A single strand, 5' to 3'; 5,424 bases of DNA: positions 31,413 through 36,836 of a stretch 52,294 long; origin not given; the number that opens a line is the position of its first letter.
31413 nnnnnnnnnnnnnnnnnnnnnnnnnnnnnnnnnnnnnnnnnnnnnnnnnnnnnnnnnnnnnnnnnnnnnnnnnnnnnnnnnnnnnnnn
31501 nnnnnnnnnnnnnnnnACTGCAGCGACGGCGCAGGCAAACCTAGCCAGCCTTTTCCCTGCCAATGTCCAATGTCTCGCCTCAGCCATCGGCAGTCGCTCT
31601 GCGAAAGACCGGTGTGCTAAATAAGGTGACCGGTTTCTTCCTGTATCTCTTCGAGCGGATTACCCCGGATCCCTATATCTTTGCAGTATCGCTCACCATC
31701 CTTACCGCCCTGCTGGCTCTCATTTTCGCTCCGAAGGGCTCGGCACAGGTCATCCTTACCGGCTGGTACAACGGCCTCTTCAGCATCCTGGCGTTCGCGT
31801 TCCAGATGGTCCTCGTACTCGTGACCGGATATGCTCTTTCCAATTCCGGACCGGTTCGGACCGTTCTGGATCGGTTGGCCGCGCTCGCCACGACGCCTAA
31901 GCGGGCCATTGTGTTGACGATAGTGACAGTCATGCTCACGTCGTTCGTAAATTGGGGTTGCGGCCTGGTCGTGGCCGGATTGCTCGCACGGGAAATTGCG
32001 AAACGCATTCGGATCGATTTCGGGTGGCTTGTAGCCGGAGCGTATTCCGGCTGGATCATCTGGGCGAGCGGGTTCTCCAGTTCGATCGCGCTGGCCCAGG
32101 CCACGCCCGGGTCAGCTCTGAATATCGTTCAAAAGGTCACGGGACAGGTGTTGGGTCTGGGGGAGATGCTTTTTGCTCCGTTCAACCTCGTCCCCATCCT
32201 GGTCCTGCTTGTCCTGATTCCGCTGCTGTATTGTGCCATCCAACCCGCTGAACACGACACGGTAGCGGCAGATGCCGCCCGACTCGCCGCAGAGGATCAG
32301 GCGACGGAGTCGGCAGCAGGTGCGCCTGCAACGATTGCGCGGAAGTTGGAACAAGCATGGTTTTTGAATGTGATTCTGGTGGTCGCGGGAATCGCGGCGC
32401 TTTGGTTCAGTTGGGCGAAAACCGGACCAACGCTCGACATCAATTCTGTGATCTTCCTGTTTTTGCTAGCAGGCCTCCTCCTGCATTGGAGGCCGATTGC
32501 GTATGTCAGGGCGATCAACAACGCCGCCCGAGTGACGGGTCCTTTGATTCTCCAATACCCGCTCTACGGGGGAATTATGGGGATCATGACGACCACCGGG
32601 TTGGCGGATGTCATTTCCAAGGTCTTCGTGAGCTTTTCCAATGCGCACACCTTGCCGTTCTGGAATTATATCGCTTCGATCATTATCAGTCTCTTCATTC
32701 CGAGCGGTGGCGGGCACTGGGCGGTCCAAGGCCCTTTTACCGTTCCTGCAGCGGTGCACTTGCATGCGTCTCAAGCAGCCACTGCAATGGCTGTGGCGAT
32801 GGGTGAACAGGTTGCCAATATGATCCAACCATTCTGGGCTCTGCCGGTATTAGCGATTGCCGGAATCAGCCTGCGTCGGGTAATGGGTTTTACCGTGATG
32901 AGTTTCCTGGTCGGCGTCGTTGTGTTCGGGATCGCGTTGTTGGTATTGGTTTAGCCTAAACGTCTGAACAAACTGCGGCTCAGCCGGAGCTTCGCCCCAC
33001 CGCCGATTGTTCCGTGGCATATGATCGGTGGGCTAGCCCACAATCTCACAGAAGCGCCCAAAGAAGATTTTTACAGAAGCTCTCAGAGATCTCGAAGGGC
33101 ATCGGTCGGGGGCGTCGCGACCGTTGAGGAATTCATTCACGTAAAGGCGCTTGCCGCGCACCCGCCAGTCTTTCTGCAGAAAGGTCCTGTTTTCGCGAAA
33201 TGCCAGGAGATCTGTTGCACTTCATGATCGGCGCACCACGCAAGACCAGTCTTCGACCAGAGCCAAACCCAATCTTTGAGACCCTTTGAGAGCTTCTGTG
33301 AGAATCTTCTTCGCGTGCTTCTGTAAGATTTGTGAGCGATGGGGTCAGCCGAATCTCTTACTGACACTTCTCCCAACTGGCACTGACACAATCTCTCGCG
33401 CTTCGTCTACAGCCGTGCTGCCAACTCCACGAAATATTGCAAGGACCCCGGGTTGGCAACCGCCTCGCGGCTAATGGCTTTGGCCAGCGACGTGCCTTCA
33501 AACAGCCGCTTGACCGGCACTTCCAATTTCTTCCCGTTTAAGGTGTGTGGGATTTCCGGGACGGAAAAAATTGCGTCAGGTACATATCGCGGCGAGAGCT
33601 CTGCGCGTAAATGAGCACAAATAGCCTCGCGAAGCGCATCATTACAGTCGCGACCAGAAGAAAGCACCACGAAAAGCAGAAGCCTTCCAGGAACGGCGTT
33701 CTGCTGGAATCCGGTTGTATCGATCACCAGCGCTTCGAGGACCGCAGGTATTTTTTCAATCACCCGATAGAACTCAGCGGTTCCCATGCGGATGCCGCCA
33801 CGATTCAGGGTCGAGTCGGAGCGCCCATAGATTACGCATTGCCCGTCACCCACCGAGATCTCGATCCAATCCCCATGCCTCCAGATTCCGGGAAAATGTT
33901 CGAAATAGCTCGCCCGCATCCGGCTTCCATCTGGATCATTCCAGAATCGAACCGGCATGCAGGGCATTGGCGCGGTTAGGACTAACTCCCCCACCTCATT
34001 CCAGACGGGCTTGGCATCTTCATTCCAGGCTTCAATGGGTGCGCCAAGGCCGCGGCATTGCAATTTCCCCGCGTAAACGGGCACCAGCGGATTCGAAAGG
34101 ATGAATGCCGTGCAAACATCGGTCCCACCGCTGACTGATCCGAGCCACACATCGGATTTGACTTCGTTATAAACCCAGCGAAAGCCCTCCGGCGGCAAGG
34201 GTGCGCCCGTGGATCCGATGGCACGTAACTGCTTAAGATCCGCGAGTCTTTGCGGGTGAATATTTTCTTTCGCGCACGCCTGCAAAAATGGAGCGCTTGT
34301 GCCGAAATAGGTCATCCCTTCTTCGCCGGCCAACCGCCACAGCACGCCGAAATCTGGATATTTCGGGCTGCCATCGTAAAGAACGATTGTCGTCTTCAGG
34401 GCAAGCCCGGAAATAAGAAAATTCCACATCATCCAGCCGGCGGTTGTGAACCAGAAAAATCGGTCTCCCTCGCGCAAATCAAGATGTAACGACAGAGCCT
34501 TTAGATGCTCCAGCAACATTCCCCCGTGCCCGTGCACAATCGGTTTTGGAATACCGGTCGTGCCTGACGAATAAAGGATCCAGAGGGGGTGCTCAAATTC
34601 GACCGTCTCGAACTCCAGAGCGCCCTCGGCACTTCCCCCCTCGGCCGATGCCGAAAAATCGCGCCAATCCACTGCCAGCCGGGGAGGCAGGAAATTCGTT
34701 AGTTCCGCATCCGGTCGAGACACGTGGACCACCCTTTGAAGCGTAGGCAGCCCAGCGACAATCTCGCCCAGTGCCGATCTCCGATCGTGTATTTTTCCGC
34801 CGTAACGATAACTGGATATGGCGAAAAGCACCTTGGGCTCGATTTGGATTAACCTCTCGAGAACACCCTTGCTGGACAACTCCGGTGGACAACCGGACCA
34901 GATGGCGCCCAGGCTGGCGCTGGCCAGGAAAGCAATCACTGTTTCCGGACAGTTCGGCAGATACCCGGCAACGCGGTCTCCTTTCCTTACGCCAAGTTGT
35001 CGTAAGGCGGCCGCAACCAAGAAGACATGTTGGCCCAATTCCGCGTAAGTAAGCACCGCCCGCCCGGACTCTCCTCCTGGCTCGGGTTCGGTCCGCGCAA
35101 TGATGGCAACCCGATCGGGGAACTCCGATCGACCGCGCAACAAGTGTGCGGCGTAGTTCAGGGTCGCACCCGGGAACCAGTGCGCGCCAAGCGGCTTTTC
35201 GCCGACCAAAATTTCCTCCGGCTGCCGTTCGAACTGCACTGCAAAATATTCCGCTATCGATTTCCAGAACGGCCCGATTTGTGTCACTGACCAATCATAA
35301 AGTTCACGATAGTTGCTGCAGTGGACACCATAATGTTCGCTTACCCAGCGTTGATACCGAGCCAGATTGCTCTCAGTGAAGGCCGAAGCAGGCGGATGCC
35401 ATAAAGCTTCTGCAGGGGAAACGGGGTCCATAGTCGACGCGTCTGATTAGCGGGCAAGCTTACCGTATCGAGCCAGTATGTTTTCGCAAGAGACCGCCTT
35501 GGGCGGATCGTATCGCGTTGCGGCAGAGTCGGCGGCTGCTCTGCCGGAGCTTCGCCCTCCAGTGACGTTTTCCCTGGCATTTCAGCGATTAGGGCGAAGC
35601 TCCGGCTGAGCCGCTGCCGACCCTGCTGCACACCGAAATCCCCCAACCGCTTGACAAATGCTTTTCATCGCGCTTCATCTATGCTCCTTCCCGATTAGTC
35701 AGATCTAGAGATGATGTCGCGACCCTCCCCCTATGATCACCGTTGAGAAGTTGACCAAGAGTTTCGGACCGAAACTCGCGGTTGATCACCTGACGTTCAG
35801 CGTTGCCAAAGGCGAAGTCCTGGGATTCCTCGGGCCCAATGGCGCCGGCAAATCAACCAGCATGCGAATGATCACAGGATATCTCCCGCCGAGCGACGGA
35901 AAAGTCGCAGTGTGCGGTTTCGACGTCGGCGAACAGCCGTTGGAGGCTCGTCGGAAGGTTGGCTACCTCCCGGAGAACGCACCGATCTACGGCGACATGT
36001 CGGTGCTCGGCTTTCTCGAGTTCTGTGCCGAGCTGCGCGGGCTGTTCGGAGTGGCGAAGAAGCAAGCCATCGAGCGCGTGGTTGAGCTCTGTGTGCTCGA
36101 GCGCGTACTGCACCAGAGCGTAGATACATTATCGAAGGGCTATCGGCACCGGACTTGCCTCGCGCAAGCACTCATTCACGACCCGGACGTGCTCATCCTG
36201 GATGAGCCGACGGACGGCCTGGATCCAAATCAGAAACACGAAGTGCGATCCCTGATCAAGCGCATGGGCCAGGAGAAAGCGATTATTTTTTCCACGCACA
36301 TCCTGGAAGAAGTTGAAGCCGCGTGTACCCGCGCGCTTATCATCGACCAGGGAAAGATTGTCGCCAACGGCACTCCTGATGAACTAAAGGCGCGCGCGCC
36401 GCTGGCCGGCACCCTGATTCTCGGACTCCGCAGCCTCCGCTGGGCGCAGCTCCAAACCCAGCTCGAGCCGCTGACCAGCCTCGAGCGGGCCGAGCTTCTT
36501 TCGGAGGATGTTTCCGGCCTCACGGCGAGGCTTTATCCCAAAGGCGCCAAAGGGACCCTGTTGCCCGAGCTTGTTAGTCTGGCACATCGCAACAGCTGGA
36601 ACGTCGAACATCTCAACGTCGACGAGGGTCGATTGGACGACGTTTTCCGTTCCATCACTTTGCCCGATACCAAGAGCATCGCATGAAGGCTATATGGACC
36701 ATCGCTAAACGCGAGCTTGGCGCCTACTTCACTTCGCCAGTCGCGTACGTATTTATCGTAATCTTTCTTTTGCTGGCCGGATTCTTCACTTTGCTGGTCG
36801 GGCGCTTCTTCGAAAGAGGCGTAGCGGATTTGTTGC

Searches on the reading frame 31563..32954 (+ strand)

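Call 61: search_protein_families(library=pfam, proteins=[window:31563-32954:+], max_evalue=0.00001)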
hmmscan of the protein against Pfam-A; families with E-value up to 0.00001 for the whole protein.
window:31563-32954:+ (463 aa): 1 family
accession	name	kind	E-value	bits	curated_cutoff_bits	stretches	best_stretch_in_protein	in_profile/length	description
PF02667.20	SCFA_trans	-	2.5e-114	383.2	27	1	19-461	2-452/453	Short chain fatty acid transporter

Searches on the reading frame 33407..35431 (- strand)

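Call 61: search_protein_families(library=pfam, proteins=[window:33407-35431:-], max_evalue=0.00001)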
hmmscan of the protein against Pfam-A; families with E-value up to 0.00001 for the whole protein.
window:33407-35431:- (674 aa): 3 families
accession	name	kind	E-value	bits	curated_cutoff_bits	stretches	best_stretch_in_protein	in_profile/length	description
PF00501.34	AMP-binding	-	7.6e-45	153.8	29.9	1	103-486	7-375/384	AMP-binding enzyme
PF16177.11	ACAS_N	-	2.8e-11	43.5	27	1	41-95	1-53/55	Acetyl-coenzyme A synthetase N-terminus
PF13193.12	AMP-binding_C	-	1.7e-06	29.3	24.5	1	558-634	6-76/76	AMP-binding enzyme C-terminal domain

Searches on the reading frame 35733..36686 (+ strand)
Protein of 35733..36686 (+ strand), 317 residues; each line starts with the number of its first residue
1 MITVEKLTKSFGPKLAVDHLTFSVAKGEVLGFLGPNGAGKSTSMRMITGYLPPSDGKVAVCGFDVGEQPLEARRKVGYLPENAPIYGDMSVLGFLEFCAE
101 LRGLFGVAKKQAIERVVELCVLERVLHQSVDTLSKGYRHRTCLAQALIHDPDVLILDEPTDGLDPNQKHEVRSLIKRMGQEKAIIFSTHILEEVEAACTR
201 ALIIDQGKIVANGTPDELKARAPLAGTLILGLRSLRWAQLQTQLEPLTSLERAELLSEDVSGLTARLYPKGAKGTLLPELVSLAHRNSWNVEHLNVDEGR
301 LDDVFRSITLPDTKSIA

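Call 84: search_protein_families(library=pfam, proteins=[window:35733-36686:+], max_evalue=0.00001)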
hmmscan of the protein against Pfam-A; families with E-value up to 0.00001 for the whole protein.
window:35733-36686:+ (317 aa): 2 families
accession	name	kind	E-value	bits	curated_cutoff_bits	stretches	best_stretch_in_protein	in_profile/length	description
PF00005.33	ABC_tran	-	5.6e-27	95.4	25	1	18-160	2-136/137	ABC transporter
PF13304.12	AAA_21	-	1.3e-07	32.4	27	0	142-194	247-303/304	AAA domain, putative AbiEii toxin, Type IV TA system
